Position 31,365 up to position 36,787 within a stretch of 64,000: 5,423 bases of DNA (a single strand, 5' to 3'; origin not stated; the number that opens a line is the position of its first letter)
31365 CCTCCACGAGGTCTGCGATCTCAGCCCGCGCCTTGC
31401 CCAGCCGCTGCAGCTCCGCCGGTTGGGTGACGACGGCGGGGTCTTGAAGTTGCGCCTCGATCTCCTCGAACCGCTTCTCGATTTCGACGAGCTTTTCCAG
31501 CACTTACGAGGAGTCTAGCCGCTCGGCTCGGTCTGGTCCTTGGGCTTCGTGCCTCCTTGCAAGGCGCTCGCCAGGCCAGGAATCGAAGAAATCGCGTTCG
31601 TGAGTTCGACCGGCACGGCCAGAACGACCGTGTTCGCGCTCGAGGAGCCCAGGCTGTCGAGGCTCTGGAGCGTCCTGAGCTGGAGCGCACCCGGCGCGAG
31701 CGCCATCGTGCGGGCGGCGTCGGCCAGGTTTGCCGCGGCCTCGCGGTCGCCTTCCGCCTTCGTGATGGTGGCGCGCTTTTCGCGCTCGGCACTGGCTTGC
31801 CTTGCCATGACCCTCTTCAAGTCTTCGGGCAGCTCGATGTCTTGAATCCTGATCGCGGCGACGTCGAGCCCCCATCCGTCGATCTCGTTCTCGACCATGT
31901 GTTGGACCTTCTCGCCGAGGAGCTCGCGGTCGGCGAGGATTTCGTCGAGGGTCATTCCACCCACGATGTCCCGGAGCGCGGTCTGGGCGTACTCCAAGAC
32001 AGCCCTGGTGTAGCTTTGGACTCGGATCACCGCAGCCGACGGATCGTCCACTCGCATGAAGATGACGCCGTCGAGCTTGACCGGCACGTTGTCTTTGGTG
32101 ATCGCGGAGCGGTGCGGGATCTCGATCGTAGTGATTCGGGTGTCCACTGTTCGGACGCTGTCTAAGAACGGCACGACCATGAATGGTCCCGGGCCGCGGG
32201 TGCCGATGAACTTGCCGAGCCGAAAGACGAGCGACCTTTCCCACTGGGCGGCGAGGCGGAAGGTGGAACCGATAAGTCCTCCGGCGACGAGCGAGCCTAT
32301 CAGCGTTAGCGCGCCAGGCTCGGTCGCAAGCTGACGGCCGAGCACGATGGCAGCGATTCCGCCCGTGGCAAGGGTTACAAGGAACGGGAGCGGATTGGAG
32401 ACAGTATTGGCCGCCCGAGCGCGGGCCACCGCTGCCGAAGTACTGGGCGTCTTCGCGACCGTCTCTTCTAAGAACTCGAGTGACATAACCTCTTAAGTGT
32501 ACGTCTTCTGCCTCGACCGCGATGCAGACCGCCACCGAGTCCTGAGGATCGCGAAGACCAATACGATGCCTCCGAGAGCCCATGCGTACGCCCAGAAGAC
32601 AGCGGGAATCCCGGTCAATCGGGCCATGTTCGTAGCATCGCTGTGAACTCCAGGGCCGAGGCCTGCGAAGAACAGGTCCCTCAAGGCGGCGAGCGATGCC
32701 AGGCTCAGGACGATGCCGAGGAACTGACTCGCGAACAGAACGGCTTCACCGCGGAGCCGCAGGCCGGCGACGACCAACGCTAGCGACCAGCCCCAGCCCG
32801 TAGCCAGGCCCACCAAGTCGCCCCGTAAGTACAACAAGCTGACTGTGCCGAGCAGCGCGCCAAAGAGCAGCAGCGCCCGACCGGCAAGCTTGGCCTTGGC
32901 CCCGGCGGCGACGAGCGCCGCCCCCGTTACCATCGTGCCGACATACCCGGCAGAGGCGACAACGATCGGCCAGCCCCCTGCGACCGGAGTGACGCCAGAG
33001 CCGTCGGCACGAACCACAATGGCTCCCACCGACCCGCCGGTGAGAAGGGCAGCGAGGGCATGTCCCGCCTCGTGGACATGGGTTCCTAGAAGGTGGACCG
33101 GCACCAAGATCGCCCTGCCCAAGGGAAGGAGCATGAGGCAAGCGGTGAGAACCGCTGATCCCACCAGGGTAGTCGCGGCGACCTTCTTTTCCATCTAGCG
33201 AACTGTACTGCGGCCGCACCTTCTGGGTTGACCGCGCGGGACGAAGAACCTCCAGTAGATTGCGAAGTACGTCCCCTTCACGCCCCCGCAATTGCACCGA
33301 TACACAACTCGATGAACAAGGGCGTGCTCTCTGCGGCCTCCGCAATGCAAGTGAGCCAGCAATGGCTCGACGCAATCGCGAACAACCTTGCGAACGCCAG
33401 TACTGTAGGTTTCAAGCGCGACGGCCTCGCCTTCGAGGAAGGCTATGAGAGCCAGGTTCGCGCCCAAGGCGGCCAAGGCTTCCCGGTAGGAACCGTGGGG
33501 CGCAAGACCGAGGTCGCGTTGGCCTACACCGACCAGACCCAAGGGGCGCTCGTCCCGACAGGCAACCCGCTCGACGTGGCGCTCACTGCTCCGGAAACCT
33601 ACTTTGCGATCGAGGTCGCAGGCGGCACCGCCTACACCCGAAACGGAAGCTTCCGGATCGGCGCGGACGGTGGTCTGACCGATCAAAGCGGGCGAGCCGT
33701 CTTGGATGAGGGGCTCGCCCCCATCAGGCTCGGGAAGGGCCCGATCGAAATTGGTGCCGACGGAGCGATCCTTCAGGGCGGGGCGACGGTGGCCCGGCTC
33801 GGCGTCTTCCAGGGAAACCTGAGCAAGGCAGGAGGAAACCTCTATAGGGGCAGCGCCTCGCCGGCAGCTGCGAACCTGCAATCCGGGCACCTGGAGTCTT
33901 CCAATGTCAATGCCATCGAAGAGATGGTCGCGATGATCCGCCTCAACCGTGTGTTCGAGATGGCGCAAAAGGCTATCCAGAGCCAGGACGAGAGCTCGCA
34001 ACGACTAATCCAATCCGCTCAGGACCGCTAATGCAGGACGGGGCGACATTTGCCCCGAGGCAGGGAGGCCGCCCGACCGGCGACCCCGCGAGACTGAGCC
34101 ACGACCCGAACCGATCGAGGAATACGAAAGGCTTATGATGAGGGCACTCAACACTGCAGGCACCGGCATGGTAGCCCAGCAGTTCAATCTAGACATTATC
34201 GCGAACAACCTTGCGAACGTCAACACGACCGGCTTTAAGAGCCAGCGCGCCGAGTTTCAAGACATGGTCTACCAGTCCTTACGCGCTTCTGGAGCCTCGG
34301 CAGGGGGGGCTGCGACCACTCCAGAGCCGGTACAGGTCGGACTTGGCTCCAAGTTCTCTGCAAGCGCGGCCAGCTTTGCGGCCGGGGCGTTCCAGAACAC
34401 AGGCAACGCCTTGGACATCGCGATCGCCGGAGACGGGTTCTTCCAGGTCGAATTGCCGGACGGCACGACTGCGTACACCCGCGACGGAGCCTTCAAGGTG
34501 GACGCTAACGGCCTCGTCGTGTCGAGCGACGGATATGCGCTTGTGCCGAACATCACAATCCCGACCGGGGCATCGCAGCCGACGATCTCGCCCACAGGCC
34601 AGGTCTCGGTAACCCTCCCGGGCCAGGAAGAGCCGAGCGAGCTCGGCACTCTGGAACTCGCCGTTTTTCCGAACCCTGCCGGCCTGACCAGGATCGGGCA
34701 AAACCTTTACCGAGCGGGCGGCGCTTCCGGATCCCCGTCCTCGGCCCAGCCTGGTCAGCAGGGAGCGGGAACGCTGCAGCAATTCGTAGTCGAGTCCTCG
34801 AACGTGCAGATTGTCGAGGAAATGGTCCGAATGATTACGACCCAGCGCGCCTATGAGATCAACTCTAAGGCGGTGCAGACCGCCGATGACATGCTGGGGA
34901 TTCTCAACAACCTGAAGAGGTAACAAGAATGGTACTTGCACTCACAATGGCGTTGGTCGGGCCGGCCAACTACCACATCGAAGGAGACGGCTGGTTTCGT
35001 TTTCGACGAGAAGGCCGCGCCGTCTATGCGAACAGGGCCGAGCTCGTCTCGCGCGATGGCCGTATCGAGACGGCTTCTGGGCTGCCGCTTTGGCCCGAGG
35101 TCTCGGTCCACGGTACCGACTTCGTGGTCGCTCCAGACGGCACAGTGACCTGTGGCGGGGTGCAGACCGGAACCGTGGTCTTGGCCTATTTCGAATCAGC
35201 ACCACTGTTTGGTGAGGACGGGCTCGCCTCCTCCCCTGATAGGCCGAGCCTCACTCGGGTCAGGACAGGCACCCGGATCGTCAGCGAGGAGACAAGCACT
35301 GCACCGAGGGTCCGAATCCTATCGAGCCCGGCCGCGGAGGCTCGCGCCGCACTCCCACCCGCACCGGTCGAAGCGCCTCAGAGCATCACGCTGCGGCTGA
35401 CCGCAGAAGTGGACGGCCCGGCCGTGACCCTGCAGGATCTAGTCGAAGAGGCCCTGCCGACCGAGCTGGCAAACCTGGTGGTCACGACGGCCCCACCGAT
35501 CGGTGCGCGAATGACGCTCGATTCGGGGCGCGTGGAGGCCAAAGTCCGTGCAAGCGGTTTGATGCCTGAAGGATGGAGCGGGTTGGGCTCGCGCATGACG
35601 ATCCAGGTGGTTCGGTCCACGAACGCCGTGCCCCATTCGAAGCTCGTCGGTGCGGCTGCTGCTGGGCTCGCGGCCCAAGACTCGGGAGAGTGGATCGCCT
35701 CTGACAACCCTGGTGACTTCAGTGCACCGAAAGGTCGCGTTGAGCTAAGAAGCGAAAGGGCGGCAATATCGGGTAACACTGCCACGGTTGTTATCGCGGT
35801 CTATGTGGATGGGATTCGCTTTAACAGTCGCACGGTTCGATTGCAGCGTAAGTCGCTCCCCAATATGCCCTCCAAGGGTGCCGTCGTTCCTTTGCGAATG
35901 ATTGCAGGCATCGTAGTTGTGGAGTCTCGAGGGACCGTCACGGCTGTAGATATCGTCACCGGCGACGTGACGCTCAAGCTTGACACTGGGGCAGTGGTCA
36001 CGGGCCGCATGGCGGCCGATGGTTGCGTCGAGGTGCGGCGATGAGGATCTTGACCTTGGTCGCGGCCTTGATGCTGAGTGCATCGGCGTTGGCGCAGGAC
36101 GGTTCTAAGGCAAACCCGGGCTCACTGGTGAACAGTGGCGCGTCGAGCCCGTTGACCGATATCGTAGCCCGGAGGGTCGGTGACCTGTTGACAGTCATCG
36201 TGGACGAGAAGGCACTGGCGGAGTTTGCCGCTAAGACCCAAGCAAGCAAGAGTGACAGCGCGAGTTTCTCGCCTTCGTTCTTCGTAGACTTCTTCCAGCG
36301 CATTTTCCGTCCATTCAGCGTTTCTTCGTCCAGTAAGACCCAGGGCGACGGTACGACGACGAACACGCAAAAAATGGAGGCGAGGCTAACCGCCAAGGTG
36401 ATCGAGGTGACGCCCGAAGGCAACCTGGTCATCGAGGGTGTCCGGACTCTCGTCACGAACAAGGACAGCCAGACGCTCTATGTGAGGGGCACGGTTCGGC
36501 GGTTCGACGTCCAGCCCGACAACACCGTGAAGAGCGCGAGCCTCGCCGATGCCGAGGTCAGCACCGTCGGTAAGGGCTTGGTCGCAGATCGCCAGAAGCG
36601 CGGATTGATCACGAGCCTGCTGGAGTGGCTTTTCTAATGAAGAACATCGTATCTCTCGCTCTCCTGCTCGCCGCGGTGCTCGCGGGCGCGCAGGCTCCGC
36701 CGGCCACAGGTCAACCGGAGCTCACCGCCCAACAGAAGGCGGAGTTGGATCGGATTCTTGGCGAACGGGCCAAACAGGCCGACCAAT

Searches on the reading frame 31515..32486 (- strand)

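Call 12: search_protein_families(library=pfam, proteins=[window:31515-32486:-], max_evalue=0.01)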
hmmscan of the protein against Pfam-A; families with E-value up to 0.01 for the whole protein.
window:31515-32486:- (323 aa): 2 families
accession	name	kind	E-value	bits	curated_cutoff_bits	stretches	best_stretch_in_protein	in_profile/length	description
PF01145.31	Band_7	-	1.7e-39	136.1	23.6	1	81-247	5-175/176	SPFH domain / Band 7 family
PF13421.11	Band_7_1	-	1.5e-06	28.4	24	1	168-233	142-209/211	SPFH domain-Band 7 family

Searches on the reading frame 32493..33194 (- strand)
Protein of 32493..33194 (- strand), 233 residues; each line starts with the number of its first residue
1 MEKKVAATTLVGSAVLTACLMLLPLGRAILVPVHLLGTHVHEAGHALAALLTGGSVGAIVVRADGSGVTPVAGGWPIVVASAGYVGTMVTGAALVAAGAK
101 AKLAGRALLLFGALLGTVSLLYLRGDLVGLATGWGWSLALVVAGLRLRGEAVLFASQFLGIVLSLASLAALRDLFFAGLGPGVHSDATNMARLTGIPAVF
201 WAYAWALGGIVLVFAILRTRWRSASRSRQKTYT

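Call 12: search_protein_families(library=pfam, proteins=[window:32493-33194:-], max_evalue=0.01)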
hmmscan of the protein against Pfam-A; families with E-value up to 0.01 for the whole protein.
window:32493-33194:- (233 aa): 1 family
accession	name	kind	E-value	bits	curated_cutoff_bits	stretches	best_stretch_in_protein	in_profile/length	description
PF13398.12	Peptidase_M50B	-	2.3e-31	109.5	26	1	14-214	3-199/201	Peptidase M50B-like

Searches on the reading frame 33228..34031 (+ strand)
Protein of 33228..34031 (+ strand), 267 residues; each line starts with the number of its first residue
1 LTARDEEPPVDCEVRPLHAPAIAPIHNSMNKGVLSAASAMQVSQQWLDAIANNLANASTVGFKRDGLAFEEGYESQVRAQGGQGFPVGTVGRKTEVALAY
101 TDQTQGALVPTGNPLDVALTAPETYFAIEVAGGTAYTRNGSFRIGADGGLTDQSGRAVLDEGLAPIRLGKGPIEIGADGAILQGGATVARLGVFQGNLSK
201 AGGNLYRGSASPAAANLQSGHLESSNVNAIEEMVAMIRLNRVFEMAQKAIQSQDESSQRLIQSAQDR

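Call 13: search_protein_families(library=pfam, proteins=[window:33228-34031:+], max_evalue=0.01)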
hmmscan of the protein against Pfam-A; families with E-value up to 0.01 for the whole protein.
window:33228-34031:+ (267 aa): 3 families
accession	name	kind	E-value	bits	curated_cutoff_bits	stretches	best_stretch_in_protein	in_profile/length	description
PF06429.18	Flg_bbr_C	-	4.7e-16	58.5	23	1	218-262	1-45/46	Flagellar basal body rod FlgEFG protein C-terminal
PF00460.25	Flg_bb_rod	-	5.2e-09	36.3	20.7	1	35-63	3-31/31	Flagella basal body rod protein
PF22692.1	LlgE_F_G_D1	-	2.9e-07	31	27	1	124-181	6-62/64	Flagellar hook protein FlgE/F/G D1 domain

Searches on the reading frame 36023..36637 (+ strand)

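Call 50: search_protein_families(library=pfam, proteins=[window:36023-36637:+], max_evalue=0.001)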
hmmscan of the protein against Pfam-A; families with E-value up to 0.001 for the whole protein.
window:36023-36637:+ (204 aa): 1 family
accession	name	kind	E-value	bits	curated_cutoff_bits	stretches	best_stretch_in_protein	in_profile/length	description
PF02107.21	FlgH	-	3.4e-42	144.4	27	1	30-203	2-170/172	Flagellar L-ring protein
